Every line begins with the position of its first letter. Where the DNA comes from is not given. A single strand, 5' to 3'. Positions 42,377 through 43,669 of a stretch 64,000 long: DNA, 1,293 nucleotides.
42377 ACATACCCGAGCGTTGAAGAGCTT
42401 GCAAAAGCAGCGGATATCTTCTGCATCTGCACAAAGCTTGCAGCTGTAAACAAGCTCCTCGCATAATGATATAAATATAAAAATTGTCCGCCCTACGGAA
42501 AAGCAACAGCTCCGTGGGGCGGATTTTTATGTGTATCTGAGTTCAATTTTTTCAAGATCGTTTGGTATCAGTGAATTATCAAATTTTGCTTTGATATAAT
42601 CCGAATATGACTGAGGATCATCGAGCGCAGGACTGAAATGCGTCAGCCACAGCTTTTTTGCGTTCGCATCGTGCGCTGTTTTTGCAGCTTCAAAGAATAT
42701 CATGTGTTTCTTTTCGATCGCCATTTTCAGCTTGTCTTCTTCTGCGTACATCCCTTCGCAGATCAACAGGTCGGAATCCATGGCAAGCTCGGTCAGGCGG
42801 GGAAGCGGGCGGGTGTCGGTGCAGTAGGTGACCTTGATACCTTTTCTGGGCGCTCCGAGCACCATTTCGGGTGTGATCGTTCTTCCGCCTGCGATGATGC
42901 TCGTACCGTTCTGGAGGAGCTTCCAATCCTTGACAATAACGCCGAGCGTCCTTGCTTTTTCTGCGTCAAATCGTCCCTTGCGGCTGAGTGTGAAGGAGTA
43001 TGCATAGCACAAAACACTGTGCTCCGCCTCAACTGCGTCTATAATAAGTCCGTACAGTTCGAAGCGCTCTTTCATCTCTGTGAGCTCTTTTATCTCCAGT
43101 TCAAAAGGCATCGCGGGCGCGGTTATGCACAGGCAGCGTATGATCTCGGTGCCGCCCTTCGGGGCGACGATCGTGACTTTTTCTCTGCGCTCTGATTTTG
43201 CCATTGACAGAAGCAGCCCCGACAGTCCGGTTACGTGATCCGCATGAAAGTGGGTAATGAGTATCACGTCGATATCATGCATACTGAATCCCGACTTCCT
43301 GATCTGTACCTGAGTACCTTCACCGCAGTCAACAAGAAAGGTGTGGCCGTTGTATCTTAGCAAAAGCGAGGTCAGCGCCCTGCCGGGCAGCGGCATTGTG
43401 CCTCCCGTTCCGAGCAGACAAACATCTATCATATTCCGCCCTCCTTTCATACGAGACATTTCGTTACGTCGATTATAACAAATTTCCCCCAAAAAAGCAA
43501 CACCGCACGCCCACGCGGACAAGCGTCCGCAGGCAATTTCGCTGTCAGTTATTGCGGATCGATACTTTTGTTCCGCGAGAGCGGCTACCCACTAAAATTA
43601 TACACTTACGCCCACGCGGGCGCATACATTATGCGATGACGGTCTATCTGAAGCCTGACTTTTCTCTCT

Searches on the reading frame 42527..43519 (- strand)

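Call 61: search_protein_families(library=pfam, proteins=[window:42527-43519:-], max_evalue=0.0001)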
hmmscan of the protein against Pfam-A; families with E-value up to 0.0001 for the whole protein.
window:42527-43519:- (330 aa): 3 families
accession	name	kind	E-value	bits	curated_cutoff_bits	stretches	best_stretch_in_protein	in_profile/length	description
PF12706.13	Lactamase_B_2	-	3.4e-19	69.7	27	2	59-197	1-131/200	Beta-lactamase superfamily domain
PF00753.33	Lactamase_B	-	7.6e-10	39.5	22.7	1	50-103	7-64/196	Metallo-beta-lactamase superfamily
PF23023.1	Anti-Pycsar_Apyc1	-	9.7e-08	32.2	50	1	51-102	22-73/250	Anti-Pycsar protein Apyc1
